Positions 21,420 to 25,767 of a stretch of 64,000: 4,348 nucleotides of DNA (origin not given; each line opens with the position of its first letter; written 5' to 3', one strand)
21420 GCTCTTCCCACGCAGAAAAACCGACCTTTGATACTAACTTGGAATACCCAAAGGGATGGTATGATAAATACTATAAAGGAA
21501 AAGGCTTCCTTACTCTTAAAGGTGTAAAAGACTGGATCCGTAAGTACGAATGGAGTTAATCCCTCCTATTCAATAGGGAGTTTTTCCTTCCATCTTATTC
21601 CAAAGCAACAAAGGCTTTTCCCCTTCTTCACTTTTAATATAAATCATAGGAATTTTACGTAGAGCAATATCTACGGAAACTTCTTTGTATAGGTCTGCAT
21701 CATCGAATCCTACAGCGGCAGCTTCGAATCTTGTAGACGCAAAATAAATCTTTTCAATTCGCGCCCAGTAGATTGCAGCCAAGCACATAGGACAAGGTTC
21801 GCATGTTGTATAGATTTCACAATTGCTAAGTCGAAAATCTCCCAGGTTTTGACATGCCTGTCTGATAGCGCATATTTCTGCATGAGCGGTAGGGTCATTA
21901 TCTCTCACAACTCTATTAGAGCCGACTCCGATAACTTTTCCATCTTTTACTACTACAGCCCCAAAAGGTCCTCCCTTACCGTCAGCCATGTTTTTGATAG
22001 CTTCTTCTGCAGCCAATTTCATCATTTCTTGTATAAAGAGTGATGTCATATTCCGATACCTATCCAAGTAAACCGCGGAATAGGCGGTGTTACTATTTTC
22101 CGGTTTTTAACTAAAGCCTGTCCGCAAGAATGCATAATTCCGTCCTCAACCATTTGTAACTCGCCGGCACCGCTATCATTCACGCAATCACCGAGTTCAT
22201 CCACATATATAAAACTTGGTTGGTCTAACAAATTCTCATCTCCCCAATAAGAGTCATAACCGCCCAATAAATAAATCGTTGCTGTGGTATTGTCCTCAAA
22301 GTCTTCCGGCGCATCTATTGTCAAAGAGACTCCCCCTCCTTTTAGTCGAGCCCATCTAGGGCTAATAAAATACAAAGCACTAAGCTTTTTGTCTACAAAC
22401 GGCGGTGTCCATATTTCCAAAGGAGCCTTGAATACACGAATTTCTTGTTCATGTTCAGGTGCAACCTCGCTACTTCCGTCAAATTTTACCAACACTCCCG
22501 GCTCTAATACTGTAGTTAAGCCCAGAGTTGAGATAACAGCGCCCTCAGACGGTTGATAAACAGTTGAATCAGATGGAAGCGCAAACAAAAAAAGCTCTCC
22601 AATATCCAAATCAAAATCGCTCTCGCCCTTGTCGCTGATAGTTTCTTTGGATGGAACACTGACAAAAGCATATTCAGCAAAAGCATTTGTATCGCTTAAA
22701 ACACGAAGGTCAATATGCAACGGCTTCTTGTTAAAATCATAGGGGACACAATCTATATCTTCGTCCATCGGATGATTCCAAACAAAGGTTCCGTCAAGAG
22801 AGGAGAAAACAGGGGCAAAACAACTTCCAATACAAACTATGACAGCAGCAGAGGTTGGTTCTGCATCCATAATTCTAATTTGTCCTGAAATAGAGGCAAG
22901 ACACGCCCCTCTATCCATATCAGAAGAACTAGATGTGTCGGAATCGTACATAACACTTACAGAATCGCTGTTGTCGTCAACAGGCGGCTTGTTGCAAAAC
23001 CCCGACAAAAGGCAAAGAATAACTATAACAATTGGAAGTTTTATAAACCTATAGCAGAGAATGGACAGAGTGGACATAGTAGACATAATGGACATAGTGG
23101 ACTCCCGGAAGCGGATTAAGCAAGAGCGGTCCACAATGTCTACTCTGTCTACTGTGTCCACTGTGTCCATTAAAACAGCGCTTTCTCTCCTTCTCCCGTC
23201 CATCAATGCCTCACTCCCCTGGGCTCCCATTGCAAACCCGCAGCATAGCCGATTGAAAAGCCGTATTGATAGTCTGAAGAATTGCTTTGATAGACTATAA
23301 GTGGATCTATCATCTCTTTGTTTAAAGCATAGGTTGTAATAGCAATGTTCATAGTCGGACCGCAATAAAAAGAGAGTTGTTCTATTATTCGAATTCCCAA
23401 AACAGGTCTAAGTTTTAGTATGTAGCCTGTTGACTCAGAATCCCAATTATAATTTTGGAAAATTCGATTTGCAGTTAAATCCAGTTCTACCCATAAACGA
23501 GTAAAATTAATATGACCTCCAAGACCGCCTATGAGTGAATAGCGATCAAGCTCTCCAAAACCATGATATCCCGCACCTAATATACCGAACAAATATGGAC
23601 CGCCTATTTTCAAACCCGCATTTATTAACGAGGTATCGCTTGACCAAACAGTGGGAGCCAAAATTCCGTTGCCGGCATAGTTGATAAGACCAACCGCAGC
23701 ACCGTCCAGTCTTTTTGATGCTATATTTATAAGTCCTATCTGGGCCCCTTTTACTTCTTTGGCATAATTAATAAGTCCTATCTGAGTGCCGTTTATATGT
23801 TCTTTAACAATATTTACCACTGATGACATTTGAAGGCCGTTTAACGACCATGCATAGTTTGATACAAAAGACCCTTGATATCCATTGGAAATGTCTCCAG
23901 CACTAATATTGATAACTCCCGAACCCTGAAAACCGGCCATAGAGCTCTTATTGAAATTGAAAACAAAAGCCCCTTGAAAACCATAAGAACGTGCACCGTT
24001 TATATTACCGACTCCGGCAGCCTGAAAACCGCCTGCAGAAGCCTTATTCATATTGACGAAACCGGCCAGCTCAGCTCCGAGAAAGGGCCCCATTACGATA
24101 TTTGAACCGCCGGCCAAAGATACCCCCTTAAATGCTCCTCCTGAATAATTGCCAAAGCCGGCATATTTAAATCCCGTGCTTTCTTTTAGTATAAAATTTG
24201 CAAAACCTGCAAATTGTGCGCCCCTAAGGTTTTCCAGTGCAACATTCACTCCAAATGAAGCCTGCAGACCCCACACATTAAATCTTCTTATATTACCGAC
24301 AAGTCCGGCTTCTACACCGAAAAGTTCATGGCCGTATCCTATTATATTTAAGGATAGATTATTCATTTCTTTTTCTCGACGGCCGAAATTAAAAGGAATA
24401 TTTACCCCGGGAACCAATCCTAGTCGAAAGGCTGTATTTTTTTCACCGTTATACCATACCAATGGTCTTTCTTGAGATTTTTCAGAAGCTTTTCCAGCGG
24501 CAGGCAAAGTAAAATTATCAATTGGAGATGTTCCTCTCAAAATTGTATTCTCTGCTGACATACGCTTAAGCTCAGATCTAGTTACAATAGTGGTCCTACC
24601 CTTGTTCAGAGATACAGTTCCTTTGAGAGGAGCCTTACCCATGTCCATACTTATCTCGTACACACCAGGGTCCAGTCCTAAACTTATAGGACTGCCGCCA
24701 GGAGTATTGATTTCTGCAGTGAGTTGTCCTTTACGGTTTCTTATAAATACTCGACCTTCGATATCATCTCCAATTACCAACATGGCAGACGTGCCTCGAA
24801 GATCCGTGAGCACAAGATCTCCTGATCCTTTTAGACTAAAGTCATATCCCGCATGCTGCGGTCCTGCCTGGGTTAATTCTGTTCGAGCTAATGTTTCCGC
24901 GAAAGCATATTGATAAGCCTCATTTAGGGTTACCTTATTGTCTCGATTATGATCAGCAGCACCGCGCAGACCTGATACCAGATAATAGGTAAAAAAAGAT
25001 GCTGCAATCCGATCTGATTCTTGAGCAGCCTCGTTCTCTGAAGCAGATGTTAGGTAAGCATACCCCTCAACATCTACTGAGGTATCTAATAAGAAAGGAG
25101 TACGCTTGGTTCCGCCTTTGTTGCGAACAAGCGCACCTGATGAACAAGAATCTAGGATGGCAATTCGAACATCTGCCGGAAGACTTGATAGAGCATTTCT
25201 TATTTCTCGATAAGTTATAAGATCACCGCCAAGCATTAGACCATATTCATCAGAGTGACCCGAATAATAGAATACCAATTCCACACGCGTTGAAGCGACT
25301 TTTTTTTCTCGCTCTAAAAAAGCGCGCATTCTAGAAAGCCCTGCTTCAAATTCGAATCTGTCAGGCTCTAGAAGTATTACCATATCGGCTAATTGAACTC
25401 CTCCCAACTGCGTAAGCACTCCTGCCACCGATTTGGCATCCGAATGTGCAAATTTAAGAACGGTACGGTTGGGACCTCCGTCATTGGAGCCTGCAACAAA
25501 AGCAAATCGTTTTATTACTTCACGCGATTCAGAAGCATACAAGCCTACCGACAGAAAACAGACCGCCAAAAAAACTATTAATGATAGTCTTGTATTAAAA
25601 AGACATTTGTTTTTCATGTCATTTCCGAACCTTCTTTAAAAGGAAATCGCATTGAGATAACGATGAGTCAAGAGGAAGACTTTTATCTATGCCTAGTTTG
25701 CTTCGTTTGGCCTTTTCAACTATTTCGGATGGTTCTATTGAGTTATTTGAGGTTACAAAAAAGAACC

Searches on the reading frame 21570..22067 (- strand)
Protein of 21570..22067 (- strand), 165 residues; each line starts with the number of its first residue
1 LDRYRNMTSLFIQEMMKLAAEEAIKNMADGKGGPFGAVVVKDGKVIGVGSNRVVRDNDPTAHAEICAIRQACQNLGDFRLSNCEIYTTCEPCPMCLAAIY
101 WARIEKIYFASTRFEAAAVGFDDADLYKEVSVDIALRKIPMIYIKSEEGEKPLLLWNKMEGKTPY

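Call 40: search_protein_families(library=pfam, proteins=[window:21570-22067:-], max_evalue=0.00001)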
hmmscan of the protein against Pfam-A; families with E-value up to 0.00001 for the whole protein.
window:21570-22067:- (165 aa): 2 families
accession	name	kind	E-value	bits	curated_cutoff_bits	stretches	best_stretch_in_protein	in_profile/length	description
PF00383.29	dCMP_cyt_deam_1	-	9.6e-29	99.7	25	1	13-110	5-101/102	Cytidine and deoxycytidylate deaminase zinc-binding region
PF14437.12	MafB19-deam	-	9e-26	90.9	27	1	14-120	5-110/142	MafB19-like deaminase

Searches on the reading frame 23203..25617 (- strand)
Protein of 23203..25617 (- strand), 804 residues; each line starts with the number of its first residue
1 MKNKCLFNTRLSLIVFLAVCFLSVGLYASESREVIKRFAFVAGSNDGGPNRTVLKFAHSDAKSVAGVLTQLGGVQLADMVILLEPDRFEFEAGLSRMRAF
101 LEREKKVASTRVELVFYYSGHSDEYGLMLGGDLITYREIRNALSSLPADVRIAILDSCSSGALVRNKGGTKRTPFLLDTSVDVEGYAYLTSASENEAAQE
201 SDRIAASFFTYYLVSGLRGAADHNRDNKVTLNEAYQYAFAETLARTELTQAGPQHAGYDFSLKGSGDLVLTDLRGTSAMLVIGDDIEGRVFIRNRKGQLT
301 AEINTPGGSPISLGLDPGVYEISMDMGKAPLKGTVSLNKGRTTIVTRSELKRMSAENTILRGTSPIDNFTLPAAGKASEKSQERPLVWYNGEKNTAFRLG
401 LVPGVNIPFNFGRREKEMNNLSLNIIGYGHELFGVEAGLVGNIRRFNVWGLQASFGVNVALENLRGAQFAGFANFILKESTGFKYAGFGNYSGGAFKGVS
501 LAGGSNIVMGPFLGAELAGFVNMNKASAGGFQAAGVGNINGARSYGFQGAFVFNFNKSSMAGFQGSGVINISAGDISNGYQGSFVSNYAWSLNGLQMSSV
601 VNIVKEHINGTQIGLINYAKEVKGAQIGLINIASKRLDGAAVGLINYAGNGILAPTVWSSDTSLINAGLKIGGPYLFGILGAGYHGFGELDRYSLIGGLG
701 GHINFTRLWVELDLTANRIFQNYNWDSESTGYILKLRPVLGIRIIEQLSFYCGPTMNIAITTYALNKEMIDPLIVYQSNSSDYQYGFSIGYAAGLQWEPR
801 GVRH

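Call 40: search_protein_families(library=pfam, proteins=[window:23203-25617:-], max_evalue=0.00001)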
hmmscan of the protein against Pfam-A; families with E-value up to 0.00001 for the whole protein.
window:23203-25617:- (804 aa): 1 family
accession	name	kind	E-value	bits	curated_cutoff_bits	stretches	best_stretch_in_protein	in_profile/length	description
PF00656.27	Peptidase_C14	-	1.9e-06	28.2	21.4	1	37-232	2-205/233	Caspase domain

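Call 65: search_protein_families(library=padloc, proteins=[window:23203-25617:-], max_evalue=0.001)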
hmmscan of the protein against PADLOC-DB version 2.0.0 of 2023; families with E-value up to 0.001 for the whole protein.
window:23203-25617:- (804 aa): 0 families
